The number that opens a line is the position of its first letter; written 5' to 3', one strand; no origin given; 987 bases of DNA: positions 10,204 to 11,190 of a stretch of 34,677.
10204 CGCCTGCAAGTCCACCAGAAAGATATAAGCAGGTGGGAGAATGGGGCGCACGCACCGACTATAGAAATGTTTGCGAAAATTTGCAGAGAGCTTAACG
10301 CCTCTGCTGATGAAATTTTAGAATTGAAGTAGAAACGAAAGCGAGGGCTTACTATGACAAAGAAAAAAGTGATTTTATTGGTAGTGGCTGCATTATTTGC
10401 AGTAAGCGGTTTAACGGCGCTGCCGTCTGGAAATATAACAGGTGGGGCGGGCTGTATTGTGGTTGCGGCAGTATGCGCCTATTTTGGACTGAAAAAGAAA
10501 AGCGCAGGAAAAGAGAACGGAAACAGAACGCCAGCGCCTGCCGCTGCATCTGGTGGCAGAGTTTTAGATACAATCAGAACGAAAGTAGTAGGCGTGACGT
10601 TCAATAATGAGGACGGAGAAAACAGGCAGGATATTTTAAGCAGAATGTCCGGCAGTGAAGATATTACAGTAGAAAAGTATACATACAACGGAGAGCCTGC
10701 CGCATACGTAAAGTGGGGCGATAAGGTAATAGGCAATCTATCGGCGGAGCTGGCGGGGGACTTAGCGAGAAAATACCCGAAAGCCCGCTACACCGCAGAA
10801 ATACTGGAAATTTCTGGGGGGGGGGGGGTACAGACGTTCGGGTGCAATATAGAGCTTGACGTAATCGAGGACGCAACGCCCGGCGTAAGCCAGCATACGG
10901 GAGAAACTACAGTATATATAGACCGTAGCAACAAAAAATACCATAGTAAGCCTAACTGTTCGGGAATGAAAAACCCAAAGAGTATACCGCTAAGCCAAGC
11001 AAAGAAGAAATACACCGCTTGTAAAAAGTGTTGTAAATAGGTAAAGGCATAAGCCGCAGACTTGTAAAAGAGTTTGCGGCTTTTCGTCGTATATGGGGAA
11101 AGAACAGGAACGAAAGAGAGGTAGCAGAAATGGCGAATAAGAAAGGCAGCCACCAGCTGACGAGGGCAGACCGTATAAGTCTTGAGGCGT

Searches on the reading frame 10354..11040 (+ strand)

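Call 9: search_protein_families(library=pfam, proteins=[window:10354-11040:+], max_evalue=0.01)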
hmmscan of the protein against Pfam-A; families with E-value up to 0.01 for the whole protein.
window:10354-11040:+ (228 aa): 0 families

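Call 27: search_protein_families(library=phrogs, proteins=[window:10354-11040:+], max_evalue=0.001)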
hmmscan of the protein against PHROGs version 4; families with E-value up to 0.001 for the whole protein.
window:10354-11040:+ (228 aa): 2 families
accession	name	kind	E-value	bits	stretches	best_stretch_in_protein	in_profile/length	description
phrog_37629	-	unknown function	3.8e-17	63.9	1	70-181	4-115/189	-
phrog_14556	-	unknown function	3.4e-05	23.8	1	132-227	397-450/451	-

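Call 55: search_protein_families(library=padloc, proteins=[window:10354-11040:+], max_evalue=0.001)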
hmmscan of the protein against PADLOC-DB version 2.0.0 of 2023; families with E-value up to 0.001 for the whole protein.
window:10354-11040:+ (228 aa): 0 families
